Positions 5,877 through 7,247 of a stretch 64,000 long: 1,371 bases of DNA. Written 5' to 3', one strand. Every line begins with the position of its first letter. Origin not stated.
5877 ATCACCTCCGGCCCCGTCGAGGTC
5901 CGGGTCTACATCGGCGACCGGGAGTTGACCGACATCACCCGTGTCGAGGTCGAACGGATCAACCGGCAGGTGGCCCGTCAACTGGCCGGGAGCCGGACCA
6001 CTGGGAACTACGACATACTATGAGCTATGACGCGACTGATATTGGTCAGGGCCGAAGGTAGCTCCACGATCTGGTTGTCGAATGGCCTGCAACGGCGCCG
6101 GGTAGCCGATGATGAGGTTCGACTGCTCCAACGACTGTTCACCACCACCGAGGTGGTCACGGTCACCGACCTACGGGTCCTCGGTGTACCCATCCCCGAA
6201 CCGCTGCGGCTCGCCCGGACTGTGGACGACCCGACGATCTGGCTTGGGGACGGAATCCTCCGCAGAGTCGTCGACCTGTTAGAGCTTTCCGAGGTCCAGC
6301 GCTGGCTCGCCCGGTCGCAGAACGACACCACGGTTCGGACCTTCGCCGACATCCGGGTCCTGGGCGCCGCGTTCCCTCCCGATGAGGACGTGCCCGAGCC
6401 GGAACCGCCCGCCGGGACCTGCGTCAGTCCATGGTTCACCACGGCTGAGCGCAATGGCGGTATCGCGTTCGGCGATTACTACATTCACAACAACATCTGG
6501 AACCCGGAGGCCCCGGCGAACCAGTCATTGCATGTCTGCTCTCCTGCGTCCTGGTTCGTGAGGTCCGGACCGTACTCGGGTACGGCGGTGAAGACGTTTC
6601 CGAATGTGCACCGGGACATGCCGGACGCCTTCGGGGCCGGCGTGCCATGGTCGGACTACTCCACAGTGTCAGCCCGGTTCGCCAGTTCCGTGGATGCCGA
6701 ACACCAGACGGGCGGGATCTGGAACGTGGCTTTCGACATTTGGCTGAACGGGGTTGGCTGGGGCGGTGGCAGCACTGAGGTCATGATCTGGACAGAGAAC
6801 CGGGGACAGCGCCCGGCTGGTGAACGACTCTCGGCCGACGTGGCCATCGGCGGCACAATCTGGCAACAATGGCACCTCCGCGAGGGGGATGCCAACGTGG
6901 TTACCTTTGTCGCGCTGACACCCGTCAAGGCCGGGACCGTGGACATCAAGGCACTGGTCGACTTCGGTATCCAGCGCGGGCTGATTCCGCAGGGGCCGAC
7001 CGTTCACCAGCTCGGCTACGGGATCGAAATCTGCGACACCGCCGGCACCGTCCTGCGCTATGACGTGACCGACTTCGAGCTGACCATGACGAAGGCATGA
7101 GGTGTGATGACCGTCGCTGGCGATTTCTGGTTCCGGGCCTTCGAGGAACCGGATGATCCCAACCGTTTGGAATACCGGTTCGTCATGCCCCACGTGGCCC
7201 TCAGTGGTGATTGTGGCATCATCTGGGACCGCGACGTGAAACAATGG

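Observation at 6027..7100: GH12-like glycoside hydrolase domain on the protein immediately after the tape measure gene, with an internally duplicated N-terminal domain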

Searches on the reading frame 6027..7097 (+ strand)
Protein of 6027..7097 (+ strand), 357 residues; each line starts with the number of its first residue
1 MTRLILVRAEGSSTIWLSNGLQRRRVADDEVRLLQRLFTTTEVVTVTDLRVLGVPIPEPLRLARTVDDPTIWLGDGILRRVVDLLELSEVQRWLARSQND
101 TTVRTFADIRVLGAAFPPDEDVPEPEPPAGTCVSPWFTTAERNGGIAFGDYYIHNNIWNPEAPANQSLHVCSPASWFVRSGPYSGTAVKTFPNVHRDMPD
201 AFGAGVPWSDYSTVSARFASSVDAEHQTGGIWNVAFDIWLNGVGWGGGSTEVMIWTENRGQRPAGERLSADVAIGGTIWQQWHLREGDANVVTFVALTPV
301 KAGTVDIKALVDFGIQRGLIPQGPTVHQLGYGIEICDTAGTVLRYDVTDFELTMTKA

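Call 5: search_protein_families(library=pfam, proteins=[window:6027-7097:+], max_evalue=10)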
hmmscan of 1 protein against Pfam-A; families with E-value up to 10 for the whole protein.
window:6027-7097:+ (357 aa): 1 family
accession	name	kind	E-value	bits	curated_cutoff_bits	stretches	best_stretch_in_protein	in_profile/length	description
PF01670.23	Glyco_hydro_12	-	2.9e-11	44.3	27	1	209-345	59-197/207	Glycosyl hydrolase family 12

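Call 6: search_protein_families(library=phrogs, proteins=[window:6027-7097:+], max_evalue=1)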
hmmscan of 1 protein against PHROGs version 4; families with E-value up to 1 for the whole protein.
window:6027-7097:+ (357 aa): 1 family
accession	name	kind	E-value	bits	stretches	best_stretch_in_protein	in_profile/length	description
phrog_21097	-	unknown function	0.3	11.3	0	143-164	150-172/314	-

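Call 7: search_solved_structures(query=window:6027-7097:+, max_evalue=10, show_alignments=3)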
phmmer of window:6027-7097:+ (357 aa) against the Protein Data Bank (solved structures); distinct sequences matched with E-value up to 10: 26.
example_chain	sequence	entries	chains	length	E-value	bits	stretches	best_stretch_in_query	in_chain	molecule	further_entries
3b7m_A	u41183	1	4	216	1.5e-14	57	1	146-344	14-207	CELLULASE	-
3wx5_A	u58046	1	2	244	6.8e-14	54.9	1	126-355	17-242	Cellulase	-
2bw8_A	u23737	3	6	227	2.8e-12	49.6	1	146-355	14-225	ENDOGLUCANASE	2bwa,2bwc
1h0b_A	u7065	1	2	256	4e-12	49.1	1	146-355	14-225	CELLULASE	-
1oa4_A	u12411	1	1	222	1.5e-11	47.2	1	142-322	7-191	ENDO-BETA-1,4-GLUCANASE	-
1nlr_A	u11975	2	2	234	3.3e-10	42.8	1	148-322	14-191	ENDO-1,4-BETA-GLUCANASE | PROTEIN (ENDOGLUCANASE (E.C.3.2.1.4))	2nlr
6sdu_A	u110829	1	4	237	4e-10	42.5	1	143-340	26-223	Type III effector NopAA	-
7mks_AAA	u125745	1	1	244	2.6e-09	39.8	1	141-335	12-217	Glycoside hydrolase, family 6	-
7mkr_AAA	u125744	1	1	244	3.1e-09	39.6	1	141-335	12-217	Glycoside hydrolase, family 6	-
5gm3_A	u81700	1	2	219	5.8e-05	25.5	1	148-316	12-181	Endoglucanase-1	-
5gm5_A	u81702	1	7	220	7.8e-05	25.1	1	148-311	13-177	Endoglucanase-1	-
5gm4_A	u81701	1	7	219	7.8e-05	25.1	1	148-313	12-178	Endoglucanase-1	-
9ktq_A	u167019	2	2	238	0.0009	21.6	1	150-334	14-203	Xyloglucan-specific endo-beta-1,4-glucanase 1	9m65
7drb_A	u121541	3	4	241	0.0012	21.2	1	150-334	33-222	Cell 12A endoglucanase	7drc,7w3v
5m2d_A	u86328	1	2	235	0.0022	20.3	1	141-315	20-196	Endoglucanase-like protein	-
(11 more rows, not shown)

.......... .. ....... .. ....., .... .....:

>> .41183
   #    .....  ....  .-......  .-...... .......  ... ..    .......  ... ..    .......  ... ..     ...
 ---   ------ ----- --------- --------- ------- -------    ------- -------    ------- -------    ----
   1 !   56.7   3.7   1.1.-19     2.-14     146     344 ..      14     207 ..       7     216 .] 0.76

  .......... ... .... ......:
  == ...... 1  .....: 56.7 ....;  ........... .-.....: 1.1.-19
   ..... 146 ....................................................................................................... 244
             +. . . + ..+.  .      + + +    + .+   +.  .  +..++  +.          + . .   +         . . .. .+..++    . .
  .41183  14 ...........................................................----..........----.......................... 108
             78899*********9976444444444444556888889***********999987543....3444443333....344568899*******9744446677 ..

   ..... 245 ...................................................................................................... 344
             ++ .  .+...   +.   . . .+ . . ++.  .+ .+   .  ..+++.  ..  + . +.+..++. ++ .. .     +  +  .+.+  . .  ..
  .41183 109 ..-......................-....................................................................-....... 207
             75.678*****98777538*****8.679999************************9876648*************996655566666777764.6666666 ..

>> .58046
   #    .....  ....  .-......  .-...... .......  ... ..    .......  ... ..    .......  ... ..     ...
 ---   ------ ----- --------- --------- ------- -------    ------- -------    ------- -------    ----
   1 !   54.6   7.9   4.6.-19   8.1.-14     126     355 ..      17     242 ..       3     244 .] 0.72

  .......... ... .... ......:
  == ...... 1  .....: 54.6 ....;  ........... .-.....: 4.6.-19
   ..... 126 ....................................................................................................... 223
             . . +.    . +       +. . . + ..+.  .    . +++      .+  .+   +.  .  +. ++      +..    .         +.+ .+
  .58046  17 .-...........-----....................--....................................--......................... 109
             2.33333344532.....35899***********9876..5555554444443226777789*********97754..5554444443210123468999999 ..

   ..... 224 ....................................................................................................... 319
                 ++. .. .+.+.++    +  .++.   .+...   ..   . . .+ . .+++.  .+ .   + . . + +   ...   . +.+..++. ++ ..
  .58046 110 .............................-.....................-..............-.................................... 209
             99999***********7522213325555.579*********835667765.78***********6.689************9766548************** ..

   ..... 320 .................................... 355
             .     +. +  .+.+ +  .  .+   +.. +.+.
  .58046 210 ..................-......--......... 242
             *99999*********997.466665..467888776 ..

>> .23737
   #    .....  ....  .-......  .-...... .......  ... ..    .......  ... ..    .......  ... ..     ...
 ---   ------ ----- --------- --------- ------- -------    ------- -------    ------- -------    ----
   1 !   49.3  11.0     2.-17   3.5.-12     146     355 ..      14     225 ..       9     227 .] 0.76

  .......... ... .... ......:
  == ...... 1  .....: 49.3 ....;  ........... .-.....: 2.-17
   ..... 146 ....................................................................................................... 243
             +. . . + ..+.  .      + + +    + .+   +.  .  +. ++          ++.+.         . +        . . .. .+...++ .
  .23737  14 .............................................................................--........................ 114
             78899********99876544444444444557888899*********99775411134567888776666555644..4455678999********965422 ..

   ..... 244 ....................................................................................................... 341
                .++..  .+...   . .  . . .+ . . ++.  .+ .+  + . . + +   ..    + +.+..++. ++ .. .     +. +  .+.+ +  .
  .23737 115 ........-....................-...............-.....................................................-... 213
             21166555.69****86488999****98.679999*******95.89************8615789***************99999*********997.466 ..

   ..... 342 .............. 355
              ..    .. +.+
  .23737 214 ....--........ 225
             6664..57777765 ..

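Call 8: search_dna_similar(query=window:6027-7097:+, collection=phages, mode=protein, max_rows=30)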
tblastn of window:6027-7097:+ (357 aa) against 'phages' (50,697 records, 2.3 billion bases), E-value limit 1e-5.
No match.

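Call 15: find_homologous_proteins(query=window:6027-7097:+, max_evalue=0.001)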
Query window:6027-7097:+ (357 aa): 27 proteins with E <= 0.001 among 6655 candidates.
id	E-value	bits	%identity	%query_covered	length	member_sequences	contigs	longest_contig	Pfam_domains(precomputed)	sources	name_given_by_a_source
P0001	8.3e-243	823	100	100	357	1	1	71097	PF01670.24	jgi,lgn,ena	-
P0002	2.4e-74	269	52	64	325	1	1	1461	PF01670.24,PF00404.25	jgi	jgi:hypothetical protein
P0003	3.4e-71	258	53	64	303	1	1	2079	PF01670.24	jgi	jgi:hypothetical protein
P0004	1.6e-65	240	51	62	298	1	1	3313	PF01670.24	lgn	-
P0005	1.7e-52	197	43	63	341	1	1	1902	-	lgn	-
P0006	2.4e-52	196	41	64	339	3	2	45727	PF01670.24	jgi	jgi:hypothetical protein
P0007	1.1e-51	194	39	64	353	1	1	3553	PF01670.24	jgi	jgi:hypothetical protein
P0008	1.8e-51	193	39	62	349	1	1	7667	PF01670.24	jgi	jgi:hypothetical protein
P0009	4.4e-51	192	41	64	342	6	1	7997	PF01670.24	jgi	jgi:hypothetical protein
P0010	9.1e-51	191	41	64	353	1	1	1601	PF01670.24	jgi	jgi:hypothetical protein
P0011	3.2e-49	186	41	62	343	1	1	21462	PF01670.24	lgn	-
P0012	8.9e-48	181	36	64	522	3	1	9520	PF01670.24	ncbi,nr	ncbi:MAG TPA: hypothetical protein VFN60_06855 [Acidimicrobiales bacterium]|nr:hypothetical protein 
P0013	2.5e-36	144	36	64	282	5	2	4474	PF01670.24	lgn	-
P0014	3.1e-35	140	36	66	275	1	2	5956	PF01670.24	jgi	jgi:hypothetical protein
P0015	6.2e-32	129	36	62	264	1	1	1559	PF01670.24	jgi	jgi:hypothetical protein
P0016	1.1e-28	118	33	63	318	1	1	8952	PF01670.24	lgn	-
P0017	2.6e-27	114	35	59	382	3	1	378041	PF01670.24,PF00395.26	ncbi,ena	-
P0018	4.6e-27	113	38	57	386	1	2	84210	PF01670.24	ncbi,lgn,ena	-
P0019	1.4e-25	108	36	57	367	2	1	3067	PF01670.24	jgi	jgi:hypothetical protein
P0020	2.8e-24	104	37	57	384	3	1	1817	PF01670.24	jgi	-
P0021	4.4e-24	103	35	57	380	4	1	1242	PF01670.24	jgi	jgi:hypothetical protein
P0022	1.4e-19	88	33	57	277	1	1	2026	PF01670.24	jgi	jgi:Glycosyl hydrolase family 12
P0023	1.5e-14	72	31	57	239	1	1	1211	PF01670.24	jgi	jgi:hypothetical protein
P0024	1.9e-14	72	29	62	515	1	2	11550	PF01670.24,PF01833.31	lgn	-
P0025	7.1e-9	53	30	71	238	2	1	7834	PF01670.24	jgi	-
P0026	3.4e-7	48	31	28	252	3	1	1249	PF01670.24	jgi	jgi:hypothetical protein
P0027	1.4e-4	39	27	67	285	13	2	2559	PF01670.24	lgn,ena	-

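Call 16: find_encoding_contigs(protein=P0001, flank=10000, max_places=4)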
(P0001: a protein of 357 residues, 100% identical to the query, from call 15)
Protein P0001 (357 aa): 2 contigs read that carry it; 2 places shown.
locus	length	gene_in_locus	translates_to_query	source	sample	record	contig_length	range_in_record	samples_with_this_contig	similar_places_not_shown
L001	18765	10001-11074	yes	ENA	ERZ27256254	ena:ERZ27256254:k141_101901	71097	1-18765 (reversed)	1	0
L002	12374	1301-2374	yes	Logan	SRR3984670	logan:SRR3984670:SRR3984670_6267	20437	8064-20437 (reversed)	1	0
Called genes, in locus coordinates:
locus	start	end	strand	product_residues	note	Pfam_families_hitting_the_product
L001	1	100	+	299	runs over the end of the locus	PF04586:Peptidase_S78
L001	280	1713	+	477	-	-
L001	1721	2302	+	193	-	PF13489:Methyltransf_23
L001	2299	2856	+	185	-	-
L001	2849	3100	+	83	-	-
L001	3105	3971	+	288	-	-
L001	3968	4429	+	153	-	-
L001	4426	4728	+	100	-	-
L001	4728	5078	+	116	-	-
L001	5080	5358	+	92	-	-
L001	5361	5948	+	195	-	-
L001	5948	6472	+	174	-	-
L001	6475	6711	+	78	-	-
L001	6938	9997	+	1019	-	PF01464:SLT (weak)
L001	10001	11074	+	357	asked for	PF01670:Glyco_hydro_12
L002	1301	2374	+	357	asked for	PF01670:Glyco_hydro_12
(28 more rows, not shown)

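Call 17: find_encoding_contigs(protein=P0006, flank=10000, max_places=4)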
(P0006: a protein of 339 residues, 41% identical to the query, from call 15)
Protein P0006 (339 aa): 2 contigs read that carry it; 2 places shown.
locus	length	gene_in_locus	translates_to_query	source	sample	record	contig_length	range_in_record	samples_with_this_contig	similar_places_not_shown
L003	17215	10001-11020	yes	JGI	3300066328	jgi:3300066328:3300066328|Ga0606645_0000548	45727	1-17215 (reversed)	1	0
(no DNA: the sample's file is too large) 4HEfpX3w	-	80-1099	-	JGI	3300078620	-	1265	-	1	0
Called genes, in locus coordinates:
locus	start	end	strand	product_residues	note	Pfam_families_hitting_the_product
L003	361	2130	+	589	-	PF00512:HisKA (faint), PF02518:HATPase_c, PF00072:Response_reg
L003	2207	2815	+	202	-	PF06778:Chlor_dismutase (weak)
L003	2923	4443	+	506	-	PF08757:CotH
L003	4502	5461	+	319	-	PF01774:UreD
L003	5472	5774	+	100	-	PF00547:Urease_gamma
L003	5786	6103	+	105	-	PF00699:Urease_beta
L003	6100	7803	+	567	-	PF00449:Urease_alpha, PF01979:Amidohydro_1, PF07969:Amidohydro_3 (weak)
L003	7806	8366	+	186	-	-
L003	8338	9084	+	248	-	PF01730:UreF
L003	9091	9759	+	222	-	PF02492:cobW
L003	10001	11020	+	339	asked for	PF01670:Glyco_hydro_12 (weak)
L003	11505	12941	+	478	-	-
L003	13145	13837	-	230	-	PF00005:ABC_tran, PF13304:AAA_21 (faint)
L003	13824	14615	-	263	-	PF02463:SMC_N (weak), PF13476:AAA_23 (faint), PF00005:ABC_tran, PF13304:AAA_21 (faint), PF12399:BCA_ABC_TP_C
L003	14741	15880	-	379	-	PF02653:BPD_transp_2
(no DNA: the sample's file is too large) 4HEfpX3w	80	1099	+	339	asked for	PF01670:Glyco_hydro_12 (weak)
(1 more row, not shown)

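Call 18: find_encoding_contigs(protein=P0011, flank=10000, max_places=3)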
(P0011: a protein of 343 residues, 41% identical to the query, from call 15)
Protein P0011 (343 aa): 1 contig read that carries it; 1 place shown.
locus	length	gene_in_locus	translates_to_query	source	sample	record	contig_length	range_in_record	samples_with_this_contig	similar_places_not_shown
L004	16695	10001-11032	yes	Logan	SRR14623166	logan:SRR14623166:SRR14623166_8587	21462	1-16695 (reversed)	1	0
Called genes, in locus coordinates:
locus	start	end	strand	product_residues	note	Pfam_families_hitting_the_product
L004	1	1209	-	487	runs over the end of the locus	-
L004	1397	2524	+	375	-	-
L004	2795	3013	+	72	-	-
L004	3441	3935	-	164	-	-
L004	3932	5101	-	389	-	-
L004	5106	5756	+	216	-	PF13936:HTH_38 (faint), PF00196:GerE, PF08281:Sigma70_r4_2 (weak)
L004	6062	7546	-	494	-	PF00089:Trypsin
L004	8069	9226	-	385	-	PF01937:ARMT1-like_dom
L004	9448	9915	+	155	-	PF01152:Bac_globin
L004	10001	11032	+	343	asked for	PF01670:Glyco_hydro_12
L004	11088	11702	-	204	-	-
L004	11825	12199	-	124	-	PF12840:HTH_20, PF01022:HTH_5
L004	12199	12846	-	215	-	PF08327:AHSA1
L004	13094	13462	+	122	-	PF20409:SnoaL_5, PF12680:SnoaL_2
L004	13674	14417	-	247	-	-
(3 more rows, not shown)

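Call 19: find_encoding_contigs(protein=P0004, flank=5000, max_places=3)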
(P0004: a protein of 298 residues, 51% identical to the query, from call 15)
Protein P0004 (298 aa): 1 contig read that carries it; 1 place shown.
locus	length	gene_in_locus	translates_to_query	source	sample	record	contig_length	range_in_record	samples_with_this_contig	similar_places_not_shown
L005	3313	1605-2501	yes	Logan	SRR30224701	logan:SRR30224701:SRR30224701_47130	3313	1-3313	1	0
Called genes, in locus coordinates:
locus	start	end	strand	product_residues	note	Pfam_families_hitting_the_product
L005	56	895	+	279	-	-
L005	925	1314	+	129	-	-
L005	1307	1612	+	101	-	-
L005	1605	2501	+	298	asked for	PF01670:Glyco_hydro_12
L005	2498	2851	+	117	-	PF04883:HK97-gp10_like (faint)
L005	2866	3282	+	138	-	-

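Call 20: find_encoding_contigs(protein=P0009, flank=8000, max_places=3)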
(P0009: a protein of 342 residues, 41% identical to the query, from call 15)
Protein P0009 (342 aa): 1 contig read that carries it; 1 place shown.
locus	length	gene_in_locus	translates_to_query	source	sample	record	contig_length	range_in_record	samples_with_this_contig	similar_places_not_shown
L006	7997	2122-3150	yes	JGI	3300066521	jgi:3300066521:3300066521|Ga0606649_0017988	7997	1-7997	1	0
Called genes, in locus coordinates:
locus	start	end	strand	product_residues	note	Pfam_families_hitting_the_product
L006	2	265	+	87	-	?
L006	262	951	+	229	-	-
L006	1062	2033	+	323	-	PF13173:AAA_14, PF13635:DUF4143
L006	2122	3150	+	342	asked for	PF01670:Glyco_hydro_12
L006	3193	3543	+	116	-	-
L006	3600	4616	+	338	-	PF00196:GerE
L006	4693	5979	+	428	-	-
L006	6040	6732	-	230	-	PF00005:ABC_tran, PF13304:AAA_21 (faint)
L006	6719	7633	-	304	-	PF02463:SMC_N (faint), PF13476:AAA_23 (faint), PF00005:ABC_tran, PF13304:AAA_21 (faint), PF12399:BCA_ABC_TP_C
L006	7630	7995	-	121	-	?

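Call 36: predict_structure(alignment_id=A1)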
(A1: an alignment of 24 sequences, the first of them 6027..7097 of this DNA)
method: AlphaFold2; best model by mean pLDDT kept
length: 357 residues; sequences in the alignment: 24
mean_pLDDT: 76.8   pTM: 0.65
mean pLDDT of the five models: 76.8, 75.8, 75.6, 75.2, 74.6
residues with pLDDT >= 90: 206; 70-90: 19; 50-70: 48; < 50: 84
segments of 3 or more residues with pLDDT < 50: 1-4, 39-87, 97-119
pLDDT, mean of each block of 10 residues (from residue 1): 48 60 61 60 34 36 30 42 48 48 26 37 65 94 96 92 84 96 92 97 96 98 78 97 92 97 96 97 95 98 98 98 98 95 95 97
secondary structure, 60 per line:
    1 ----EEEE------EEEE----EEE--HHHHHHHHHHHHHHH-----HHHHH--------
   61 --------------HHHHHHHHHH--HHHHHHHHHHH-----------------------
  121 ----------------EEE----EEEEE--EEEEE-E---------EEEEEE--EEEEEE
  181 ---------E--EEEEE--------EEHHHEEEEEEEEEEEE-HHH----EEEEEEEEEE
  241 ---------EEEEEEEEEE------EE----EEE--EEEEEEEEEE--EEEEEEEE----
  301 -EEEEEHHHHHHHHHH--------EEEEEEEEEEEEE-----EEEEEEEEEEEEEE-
elements in order: E5-8 E15-18 E23-25 H28-42 H48-52 H75-84 H87-97 E137-139 E144-148 E151-155 E167-172 E175-180 E193-197 E211-222 E231-240 E250-259 E272-274 E277-286 E289-296 E302-306 H307-316 E325-337 E343-356
